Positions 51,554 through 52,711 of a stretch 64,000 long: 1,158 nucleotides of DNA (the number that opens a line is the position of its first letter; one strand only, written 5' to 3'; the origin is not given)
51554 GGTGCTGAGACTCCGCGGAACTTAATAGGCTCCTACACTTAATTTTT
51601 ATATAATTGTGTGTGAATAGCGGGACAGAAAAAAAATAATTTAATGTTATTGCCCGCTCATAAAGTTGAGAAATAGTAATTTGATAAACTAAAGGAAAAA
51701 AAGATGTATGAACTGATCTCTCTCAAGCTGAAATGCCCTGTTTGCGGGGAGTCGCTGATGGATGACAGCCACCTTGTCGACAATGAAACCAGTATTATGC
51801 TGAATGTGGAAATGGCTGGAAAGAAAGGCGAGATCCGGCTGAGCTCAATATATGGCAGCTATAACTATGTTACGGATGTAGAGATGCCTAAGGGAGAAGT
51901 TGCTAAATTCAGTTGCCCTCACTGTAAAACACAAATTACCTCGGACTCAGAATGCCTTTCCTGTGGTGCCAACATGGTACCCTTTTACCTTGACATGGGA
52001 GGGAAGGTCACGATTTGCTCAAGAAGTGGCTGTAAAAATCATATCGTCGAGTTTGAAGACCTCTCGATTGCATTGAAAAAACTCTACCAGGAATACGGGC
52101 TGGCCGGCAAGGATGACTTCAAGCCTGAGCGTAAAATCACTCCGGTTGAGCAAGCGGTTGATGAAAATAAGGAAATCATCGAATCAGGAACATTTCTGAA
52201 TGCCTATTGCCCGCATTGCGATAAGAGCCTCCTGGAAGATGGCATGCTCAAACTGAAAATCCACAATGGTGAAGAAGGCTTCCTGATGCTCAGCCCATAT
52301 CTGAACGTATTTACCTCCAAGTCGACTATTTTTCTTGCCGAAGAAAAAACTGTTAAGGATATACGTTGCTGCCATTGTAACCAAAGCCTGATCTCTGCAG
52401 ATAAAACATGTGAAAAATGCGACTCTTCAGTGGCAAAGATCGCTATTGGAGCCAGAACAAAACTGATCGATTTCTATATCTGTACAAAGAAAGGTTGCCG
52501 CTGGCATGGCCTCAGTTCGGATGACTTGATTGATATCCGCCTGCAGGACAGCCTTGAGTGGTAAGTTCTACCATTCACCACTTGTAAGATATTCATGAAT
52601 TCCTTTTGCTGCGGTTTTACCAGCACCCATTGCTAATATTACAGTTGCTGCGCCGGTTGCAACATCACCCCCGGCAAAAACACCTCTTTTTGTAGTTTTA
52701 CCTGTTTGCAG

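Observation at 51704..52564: Free-standing protein built from an internal duplication of an 8-Cys/1-His module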

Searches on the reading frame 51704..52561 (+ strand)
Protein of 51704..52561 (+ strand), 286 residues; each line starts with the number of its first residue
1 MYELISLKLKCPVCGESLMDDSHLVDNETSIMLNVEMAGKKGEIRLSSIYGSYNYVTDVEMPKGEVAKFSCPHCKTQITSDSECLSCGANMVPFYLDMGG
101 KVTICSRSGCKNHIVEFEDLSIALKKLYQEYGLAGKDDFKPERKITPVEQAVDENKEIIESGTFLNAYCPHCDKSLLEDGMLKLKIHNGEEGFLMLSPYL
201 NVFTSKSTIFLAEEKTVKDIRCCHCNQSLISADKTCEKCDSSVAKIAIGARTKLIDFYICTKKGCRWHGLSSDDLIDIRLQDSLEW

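Call 4: search_protein_families(library=pfam, proteins=[window:51704-52561:+], max_evalue=1)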
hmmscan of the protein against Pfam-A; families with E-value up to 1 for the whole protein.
window:51704-52561:+ (286 aa): 15 families
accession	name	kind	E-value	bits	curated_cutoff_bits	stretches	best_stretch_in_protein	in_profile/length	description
PF12773.13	DZR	-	5.3e-05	23.7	27.3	2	222-243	1-22/45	Double zinc ribbon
PF13248.11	Zn_ribbon_3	-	0.00012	21.9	27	2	68-90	2-25/26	zinc-ribbon domain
PF01155.25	HypA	-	0.00024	21.5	28.9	1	214-253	65-106/112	Hydrogenase/urease nickel incorporation, metallochaperone, hypA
PF07191.17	Zn_ribbon_6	-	0.00054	20.3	25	1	67-91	15-39/67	Double zinc ribbon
PF09334.17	tRNA-synt_1g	-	0.0015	17.8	20.1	1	39-107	108-174/391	tRNA synthetases class I (M)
PF14353.12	CpXC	-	0.0047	17.4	25.4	1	62-103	31-63/121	CpXC protein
PF24440.1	DUF7559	-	0.015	15.9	27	0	65-77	32-44/52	Family of unknown function (DUF7559)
PF23455.1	DUF7129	-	0.016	15.4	30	2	68-91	11-37/45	Domain of unknown function (DUF7129)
PF23548.1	Zn_ribbon_FGT1_2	-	0.04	14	27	1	62-82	15-34/35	FORGETTER1 second zinc ribbon domain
PF06750.18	A24_N_bact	-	0.12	12.9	23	0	47-79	3-38/84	Bacterial Peptidase A24 N-terminal domain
PF05605.18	zf-Di19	-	0.17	12.6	27.5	0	68-82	2-16/54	Drought induced 19 protein (Di19), zinc-binding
PF22747.2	Zn_ribbon_DUF2089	-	0.18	12.4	27.6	1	65-79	9-23/32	DUF2089 zinc ribbon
PF25164.1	CoiA_N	-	0.33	10.9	26.3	0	67-78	16-27/50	Competence protein CoiA, N-terminal domain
PF05495.17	zf-CHY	-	0.35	11.8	31.3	0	58-91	32-65/68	CHY zinc finger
PF19126.5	DUF5810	-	0.76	10.4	26.9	1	10-26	4-20/66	Family of unknown function (DUF5810)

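Call 5: search_protein_families(library=ncbifam, proteins=[window:51704-52561:+], max_evalue=1)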
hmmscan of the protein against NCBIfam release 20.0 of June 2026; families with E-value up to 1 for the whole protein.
window:51704-52561:+ (286 aa): 12 families
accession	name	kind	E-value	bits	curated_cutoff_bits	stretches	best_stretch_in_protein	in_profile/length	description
NF011481.0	PRK14890.1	equivalog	0.00027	20.9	61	1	61-84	19-44/61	putative Zn-ribbon RNA-binding protein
NF042974.2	AcphenoCarb_ApcB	equivalog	0.0068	16.3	250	1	42-81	48-85/128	acetophenone carboxylase subunit beta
NF041909.1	HVO_2753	equivalog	0.014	15.2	80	1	61-84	19-42/59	HVO_2753 family zinc finger protein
NF000133.1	Erm32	exception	0.023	14.2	550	0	215-240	4-28/280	23S rRNA (guanine(748)-N(1))-methyltransferase Erm(32)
NF047695.1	ThlDiSintDsbAHaem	equivalog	0.033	13.6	290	1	134-173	18-54/206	thiol:disulfide interchange protein DsbA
TIGR00398.1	metG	equivalog_domain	0.19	10.4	336.35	1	37-107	106-174/530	methionine--tRNA ligase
NF047912.1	ECs_2282_CxxC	subfamily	0.23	11.4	37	1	8-29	2-23/60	ECs_2282 family putative zinc-binding protein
TIGR03831.1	YgiT_finger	domain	0.42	10.9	20.2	1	10-21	34-45/46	YgiT-type zinc finger protein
TIGR03826.1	YvyF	hypoth_equivalog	0.62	10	124.15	0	67-91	80-104/137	TIGR03826 family flagellar region protein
NF004066.1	PRK05580.1-3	equivalog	0.85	7.8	813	0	214-246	513-544/788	primosomal protein N'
NF003103.0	PRK04023.1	equivalog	0.88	7.1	1269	1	62-130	624-693/1125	DNA polymerase II large subunit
NF011302.0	PRK14714.1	equivalog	0.95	6.8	1791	1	62-95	674-706/1350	DNA-directed DNA polymerase II large subunit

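Call 7: find_homologous_proteins(query=window:51704-52561:+)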
Query window:51704-52561:+ (286 aa): 764 proteins with E <= 0.001 among 1275 candidates; the best 120 are listed.
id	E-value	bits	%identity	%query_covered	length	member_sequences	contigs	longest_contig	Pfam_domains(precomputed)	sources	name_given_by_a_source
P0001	3.0e-180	616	93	100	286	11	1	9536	PF12773.14,PF13248.12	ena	-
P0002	3.5e-177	606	92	100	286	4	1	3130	-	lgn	-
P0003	1.7e-173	594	89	100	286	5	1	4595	PF12773.14,PF13248.12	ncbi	-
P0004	5.5e-165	566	90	100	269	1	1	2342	-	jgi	jgi:ssDNA-binding Zn-finger/Zn-ribbon topoisomerase 1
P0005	2.0e-164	564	83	100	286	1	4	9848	PF13240.12,PF01155.26,PF12773.14,PF13248.12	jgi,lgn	jgi:ssDNA-binding Zn-finger/Zn-ribbon topoisomerase 1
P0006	9.6e-161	552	81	100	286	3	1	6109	PF13240.12,PF01155.26,PF13248.12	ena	-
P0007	1.1e-160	552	81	100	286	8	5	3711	PF13240.12,PF12773.14,PF13248.12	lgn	-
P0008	4.4e-160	550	81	100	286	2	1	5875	PF13240.12,PF01155.26,PF12773.14,PF13248.12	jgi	jgi:ssDNA-binding Zn-finger/Zn-ribbon topoisomerase 1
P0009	8.7e-159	545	80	100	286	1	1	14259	PF12773.14,PF13248.12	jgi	-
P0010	1.2e-158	545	82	100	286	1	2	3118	PF13240.12,PF01155.26,PF12773.14,PF13248.12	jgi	-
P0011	6.1e-158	543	80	100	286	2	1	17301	PF13240.12,PF12773.14,PF13248.12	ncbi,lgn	ncbi:MAG: hypothetical protein ABFS05_04460 [Bacteroidota bacterium]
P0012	1.0e-157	542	79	100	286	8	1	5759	PF12773.14,PF13248.12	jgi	-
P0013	1.1e-157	542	79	100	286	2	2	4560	PF12773.14,PF13248.12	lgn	-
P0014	1.8e-157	541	82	100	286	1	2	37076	PF13240.12,PF12773.14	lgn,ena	-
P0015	2.4e-157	541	80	100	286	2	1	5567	PF13240.12,PF01155.26,PF12773.14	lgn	-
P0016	3.8e-157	540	79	100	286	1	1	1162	PF13240.12,PF12773.14,PF13248.12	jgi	jgi:ssDNA-binding Zn-finger/Zn-ribbon topoisomerase 1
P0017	5.5e-157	539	81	100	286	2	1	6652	PF13240.12,PF01155.26,PF12773.14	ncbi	-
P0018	6.3e-157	539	79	100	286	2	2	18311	PF13240.12,PF12773.14,PF13248.12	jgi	-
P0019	6.4e-157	539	79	100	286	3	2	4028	PF01155.26,PF13248.12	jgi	-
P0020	3.8e-156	537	80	100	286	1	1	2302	PF13240.12,PF01155.26,PF13248.12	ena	-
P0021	9.6e-156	535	79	100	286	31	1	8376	PF13240.12,PF01155.26,PF12773.14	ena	-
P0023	2.0e-155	534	81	100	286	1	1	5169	PF01155.26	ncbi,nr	ncbi:MAG TPA: hypothetical protein VK994_06810 [Bacteroidales bacterium]|nr:hypothetical protein [Ba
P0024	9.4e-155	532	79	100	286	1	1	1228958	PF13240.12,PF01155.26,PF12773.14,PF13248.12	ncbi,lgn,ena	-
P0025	9.6e-155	532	79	100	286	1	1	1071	PF13240.12,PF01155.26,PF12773.14,PF13248.12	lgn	-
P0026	1.2e-154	532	79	100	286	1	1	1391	PF01155.26,PF12773.14,PF13248.12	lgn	-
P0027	3.0e-154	531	78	100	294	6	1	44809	PF13240.12,PF12773.14,PF13248.12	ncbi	-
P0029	9.9e-154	529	79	100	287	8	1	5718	PF12773.14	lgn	-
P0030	1.6e-153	528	79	100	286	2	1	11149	PF13240.12,PF01155.26,PF12773.14,PF13248.12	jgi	jgi:ssDNA-binding Zn-finger/Zn-ribbon topoisomerase 1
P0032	4.3e-153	527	79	100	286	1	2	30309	PF13240.12,PF01155.26,PF12773.14,PF13248.12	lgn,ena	-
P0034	4.7e-146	504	80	93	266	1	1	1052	PF13240.12,PF01155.26,PF12773.14,PF13248.12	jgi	jgi:Zn finger protein HypA/HybF involved in hydrogenase expression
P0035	4.9e-145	500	78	94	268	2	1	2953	PF13240.12,PF01155.26,PF13248.12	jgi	-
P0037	1.4e-135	469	70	100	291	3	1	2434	PF09334.18,PF07191.18,PF13248.12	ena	-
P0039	3.1e-134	465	70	100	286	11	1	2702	PF07191.18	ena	-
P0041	2.4e-133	462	70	100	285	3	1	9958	PF09334.18,PF12773.14,PF26787.1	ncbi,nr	ncbi:MAG: hypothetical protein U9R60_11850 [Bacteroidota bacterium]|nr:hypothetical protein [Bactero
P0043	1.0e-130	453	69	100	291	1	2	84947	PF12773.14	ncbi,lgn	ncbi:MAG: hypothetical protein R6T99_08545 [Bacteroidales bacterium]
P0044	4.8e-130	451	68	100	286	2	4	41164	PF12773.14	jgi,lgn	-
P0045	8.6e-130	450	69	100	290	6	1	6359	PF09334.18,PF07191.18,PF13248.12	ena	-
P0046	1.7e-129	449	69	100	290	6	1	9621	PF12773.14,PF07191.18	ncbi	-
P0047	1.8e-129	449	69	100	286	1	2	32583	PF24441.2,PF09334.18,PF13240.12,PF07754.18,PF12773.14,PF07191.18,PF24292.2,PF24460.2,PF13248.12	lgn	-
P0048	3.7e-129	448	68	100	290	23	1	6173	PF09334.18,PF22747.3,PF07191.18,PF13248.12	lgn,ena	-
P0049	5.9e-129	448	69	100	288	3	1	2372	PF12773.14,PF07191.18,PF13248.12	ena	-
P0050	6.2e-129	447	67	100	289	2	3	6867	PF12773.14,PF13248.12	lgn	-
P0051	8.8e-129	447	68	100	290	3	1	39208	PF12773.14,PF07191.18,PF13248.12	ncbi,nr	ncbi:MAG: hypothetical protein JEY97_05490 [Bacteroidales bacterium]|nr:hypothetical protein [Bacter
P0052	9.5e-129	447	66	100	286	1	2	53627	PF12773.14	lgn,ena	-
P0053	1.8e-128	446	68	100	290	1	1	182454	PF12773.14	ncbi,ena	-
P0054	4.3e-128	445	68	100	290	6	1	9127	PF09334.18,PF22747.3,PF13248.12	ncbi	-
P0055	4.9e-128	445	68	100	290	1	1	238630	-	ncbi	-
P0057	1.3e-127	443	68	100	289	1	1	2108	PF09334.18,PF12773.14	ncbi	-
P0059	2.6e-127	442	68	100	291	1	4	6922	PF12773.14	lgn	-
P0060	4.2e-127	441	66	100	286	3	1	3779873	-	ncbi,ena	-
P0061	4.9e-127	441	67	100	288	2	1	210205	PF18912.7,PF13240.12,PF12773.14,PF07191.18,PF13248.12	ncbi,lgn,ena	-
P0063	1.1e-126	440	68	100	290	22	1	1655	PF12773.14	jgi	jgi:hypothetical protein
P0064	1.5e-126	440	66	100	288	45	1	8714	PF09334.18,PF12773.14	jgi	jgi:ssDNA-binding Zn-finger/Zn-ribbon topoisomerase 1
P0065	2.0e-126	439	67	100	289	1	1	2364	PF07191.18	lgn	-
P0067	3.6e-126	438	66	100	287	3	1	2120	PF09334.18,PF13240.12,PF12773.14,PF13248.12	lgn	-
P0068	3.7e-126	438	65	100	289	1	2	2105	PF12773.14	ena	-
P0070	6.3e-126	438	64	100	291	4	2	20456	PF01155.26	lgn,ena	-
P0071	8.7e-126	437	64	100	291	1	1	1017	PF01155.26,PF12773.14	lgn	-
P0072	8.7e-126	437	68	99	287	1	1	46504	PF09334.18,PF13240.12,PF12773.14,PF13248.12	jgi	-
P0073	9.1e-126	437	67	99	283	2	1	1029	PF13240.12,PF12773.14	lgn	-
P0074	9.4e-126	437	67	100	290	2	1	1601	PF12773.14,PF07191.18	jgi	-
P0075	1.0e-125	437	64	100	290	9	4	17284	PF09334.18,PF12773.14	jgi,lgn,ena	-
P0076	1.2e-125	437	68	99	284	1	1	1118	PF18912.7,PF09334.18,PF13240.12,PF12773.14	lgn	-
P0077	1.4e-125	436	66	100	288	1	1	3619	PF18912.7,PF09334.18,PF13240.12,PF12773.14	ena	-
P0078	1.7e-125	436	66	100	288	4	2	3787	PF09334.18,PF12773.14,PF24440.2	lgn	-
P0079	1.8e-125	436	66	100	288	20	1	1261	PF09334.18,PF12773.14,PF24440.2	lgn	-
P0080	2.5e-125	436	66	100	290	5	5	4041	PF12773.14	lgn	-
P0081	2.5e-125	436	67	100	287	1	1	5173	PF12773.14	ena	-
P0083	2.7e-125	436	66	100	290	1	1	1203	PF09334.18,PF07191.18,PF13248.12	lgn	-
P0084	2.9e-125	435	67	100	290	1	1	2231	PF12773.14,PF07191.18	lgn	-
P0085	3.2e-125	435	66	100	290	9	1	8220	PF09334.18,PF13240.12,PF12773.14,PF07191.18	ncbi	-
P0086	4.5e-125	435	65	100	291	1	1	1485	PF09334.18,PF12773.14,PF07191.18,PF23548.2,PF24440.2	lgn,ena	-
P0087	6.2e-125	434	66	100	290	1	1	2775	PF14353.13,PF09334.18,PF07191.18,PF24460.2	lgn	-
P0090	1.5e-124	433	65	100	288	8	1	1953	PF18912.7,PF09334.18,PF12773.14,PF07191.18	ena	-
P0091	1.7e-124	433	67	100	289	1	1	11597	PF01155.26,PF12773.14,PF07191.18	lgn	-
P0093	2.3e-124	432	67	100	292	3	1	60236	PF01155.26,PF12773.14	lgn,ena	-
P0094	2.5e-124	432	66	100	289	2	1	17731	PF09334.18,PF12773.14,PF07191.18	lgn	-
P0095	2.6e-124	432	67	100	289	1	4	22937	PF09334.18,PF12773.14,PF07191.18,PF13248.12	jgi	-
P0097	2.9e-124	432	66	100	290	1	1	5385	PF09334.18,PF12773.14,PF13248.12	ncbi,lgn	-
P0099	3.3e-124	432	66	100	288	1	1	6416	PF09334.18,PF12773.14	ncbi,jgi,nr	ncbi:MAG: hypothetical protein K0B08_10745 [Bacteroidales bacterium]|nr:hypothetical protein [Bacter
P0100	3.3e-124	432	66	100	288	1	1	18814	PF09334.18,PF12773.14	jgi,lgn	-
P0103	8.2e-124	431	66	100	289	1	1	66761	PF09334.18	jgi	jgi:ssDNA-binding Zn-finger/Zn-ribbon topoisomerase 1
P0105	8.5e-124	431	67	100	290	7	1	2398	PF12773.14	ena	-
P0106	1.0e-123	430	66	100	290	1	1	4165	PF09334.18,PF12773.14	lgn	-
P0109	1.6e-123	430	67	100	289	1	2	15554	PF07191.18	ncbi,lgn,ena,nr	ncbi:MAG: hypothetical protein KDC05_05380 [Bacteroidales bacterium]|nr:hypothetical protein [Bacter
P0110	1.9e-123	429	66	100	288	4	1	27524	PF12773.14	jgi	jgi:ssDNA-binding Zn-finger/Zn-ribbon topoisomerase 1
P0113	3.7e-123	429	66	100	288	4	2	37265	PF09334.18,PF12773.14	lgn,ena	-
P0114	3.7e-123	429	64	100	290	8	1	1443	PF12773.14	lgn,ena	-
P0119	6.8e-123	428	65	100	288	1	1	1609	PF12773.14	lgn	-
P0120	1.5e-122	427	65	100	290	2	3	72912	PF09334.18,PF13240.12,PF07754.18,PF12773.14,PF13248.12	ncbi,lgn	-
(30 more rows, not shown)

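Call 8: search_solved_structures(query=window:51704-52561:+, max_evalue=10, show_alignments=3)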
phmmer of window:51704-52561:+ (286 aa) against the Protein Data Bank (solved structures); distinct sequences matched with E-value up to 10: 18.
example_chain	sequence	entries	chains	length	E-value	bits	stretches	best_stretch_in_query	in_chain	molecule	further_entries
5yeg_B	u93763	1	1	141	0.1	15.2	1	65-106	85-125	Transcriptional repressor CTCF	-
5yeg_A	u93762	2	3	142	0.11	15.1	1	65-106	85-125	Transcriptional repressor CTCF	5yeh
5yel_A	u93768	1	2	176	0.11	15.1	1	65-106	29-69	Transcriptional repressor CTCF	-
5k5l_E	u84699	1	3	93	0.11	15.1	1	65-106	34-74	Transcriptional repressor CTCF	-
5k5i_A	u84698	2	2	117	0.17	14.5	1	64-106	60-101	Transcriptional repressor CTCF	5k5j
5yef_A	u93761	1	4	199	0.19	14.3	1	65-106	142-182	Transcriptional repressor CTCF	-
3a2e_A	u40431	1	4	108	0.25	13.9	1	38-93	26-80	Ginkbilobin-2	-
4xre_A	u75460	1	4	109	0.26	13.9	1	38-93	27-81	Antifungal protein ginkbilobin-2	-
2m0d_A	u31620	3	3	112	0.38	13.3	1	166-226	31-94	Zinc finger and BTB domain-containing protein 17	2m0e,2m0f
9fhl_W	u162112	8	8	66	0.39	13.3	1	61-105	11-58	Small ribosomal subunit protein eS27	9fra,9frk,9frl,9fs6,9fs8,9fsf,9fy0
5und_A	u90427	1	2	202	0.61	12.6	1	65-106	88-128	Transcriptional repressor CTCF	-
5k5h_A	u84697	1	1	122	0.74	12.4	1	65-83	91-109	Transcriptional repressor CTCF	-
8ssq_A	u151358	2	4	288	1.2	11.6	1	65-106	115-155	Transcriptional repressor CTCF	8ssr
8ssu_A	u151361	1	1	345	1.4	11.4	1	65-106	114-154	Transcriptional repressor CTCF,LIM domain-binding protein 1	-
5t0u_A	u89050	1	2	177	1.8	11.1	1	65-83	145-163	Transcriptional repressor CTCF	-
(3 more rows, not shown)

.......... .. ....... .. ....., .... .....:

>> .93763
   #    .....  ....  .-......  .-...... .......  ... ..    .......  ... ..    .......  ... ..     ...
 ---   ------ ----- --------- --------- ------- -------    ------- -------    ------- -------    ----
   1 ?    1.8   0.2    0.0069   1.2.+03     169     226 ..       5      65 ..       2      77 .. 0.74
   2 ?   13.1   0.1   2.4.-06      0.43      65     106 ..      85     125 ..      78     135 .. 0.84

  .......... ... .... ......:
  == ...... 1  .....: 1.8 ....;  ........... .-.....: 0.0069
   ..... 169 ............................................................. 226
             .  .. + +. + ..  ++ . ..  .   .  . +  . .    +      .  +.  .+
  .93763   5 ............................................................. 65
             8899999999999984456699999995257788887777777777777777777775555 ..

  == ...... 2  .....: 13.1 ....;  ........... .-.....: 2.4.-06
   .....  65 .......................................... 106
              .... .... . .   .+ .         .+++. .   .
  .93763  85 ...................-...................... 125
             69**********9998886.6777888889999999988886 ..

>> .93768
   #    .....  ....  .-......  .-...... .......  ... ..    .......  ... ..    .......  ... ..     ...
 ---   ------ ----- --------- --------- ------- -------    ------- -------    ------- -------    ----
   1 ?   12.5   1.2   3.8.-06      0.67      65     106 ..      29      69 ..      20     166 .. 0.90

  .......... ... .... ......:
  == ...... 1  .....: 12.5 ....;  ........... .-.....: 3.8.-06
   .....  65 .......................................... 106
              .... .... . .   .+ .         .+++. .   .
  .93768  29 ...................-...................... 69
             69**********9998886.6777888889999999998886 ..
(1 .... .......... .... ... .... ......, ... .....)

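Call 12: find_encoding_contigs(protein=P0060, flank=10000, max_places=3)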
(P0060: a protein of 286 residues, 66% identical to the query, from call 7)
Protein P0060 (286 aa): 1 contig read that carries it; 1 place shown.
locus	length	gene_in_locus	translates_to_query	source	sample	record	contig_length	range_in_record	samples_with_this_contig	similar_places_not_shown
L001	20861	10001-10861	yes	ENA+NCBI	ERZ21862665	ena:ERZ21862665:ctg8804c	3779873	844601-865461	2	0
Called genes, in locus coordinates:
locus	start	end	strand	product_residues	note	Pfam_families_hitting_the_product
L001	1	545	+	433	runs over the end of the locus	PF16323:DUF4959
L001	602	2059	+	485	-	PF16389:DUF4998, PF00754:F5_F8_type_C, PF22633:F5_F8_type_C_2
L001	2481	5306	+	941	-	PF00675:Peptidase_M16, PF05193:Peptidase_M16_C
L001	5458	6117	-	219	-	PF00072:Response_reg, PF00196:GerE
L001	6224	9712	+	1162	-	PF01326:PPDK_N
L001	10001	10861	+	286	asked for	-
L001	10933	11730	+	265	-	PF00175:NAD_binding_1 (faint), PF10418:DHODB_Fe-S_bind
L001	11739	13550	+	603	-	PF14691:Fer4_20, PF01262:AlaDh_PNT_C (faint), PF07992:Pyr_redox_2, PF13241:NAD_binding_7 (faint), PF13450:NAD_binding_8 (weak), PF13738:Pyr_redox_3 (weak), PF00070:Pyr_redox (weak)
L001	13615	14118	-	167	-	PF00258:Flavodoxin_1, PF12641:Flavodoxin_3 (faint), PF12724:Flavodoxin_5 (weak)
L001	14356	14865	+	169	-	PF14595:Thioredoxin_9, PF00085:Thioredoxin (weak)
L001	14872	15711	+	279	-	PF02569:Pantoate_ligase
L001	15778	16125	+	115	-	PF02261:Asp_decarbox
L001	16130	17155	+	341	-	PF03706:LPG_synthase_TM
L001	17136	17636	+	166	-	PF01467:CTP_transf_like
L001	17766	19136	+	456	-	PF18073:Zn_ribbon_LapB, PF13481:AAA_25, PF23442:DUF7125, PF03796:DnaB_C, PF06745:ATPase, PF00004:AAA (weak), PF13541:ChlI, PF05362:Lon_C, +2 more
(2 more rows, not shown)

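Call 15: find_encoding_contigs(protein=P0024, flank=10000, max_places=2)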
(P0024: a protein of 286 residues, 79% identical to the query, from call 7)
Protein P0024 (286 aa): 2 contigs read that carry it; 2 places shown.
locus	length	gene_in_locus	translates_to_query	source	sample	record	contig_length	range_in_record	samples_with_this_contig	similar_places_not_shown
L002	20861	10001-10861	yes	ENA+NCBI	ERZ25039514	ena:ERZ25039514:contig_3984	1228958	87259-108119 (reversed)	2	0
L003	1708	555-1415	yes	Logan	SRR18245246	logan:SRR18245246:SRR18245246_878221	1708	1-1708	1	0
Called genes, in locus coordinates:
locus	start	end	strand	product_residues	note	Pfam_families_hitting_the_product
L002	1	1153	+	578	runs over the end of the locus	PF23357:DUF7088, PF09822:ABC_transp_aux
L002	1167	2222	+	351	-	PF14238:DUF4340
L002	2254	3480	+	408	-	PF13579:Glyco_trans_4_4, PF00534:Glycos_transf_1, PF13692:Glyco_trans_1_4, PF13524:Glyco_trans_1_2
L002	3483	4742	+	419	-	PF04932:Wzy_C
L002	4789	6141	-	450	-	PF02812:ELFV_dehydrog_N, PF00208:ELFV_dehydrog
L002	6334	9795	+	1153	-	PF01326:PPDK_N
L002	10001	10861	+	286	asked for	PF01155:HypA (faint), PF12773:DZR (faint), PF13248:Zn_ribbon_3 (faint), PF13240:Zn_Ribbon_1 (faint)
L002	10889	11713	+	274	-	PF00175:NAD_binding_1, PF10418:DHODB_Fe-S_bind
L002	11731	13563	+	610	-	PF14691:Fer4_20, PF13738:Pyr_redox_3 (faint), PF00890:FAD_binding_2 (faint), PF07992:Pyr_redox_2, PF13450:NAD_binding_8 (weak), PF00070:Pyr_redox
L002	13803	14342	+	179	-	PF00578:AhpC-TSA (weak)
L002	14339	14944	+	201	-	PF00578:AhpC-TSA, PF08534:Redoxin, PF13098:Thioredoxin_2 (weak), PF13905:Thioredoxin_8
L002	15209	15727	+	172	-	PF01257:2Fe-2S_thioredx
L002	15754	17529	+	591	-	PF12838:Fer4_7 (faint), PF12837:Fer4_6 (faint), PF01512:Complex1_51K, PF10531:SLBB (weak), PF10589:NADH_4Fe-4S, PF00037:Fer4 (weak), PF13237:Fer4_10 (weak)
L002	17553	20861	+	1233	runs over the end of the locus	PF13510:Fer2_4, PF14691:Fer4_20, PF07992:Pyr_redox_2, PF13450:NAD_binding_8, PF13738:Pyr_redox_3 (weak), PF22117:Fer4_Nqo3, PF04879:Molybdop_Fe4S4, PF00384:Molybdopterin, +2 more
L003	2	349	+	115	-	?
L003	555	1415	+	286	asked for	PF01155:HypA (faint), PF12773:DZR (faint), PF13248:Zn_ribbon_3 (faint), PF13240:Zn_Ribbon_1 (faint)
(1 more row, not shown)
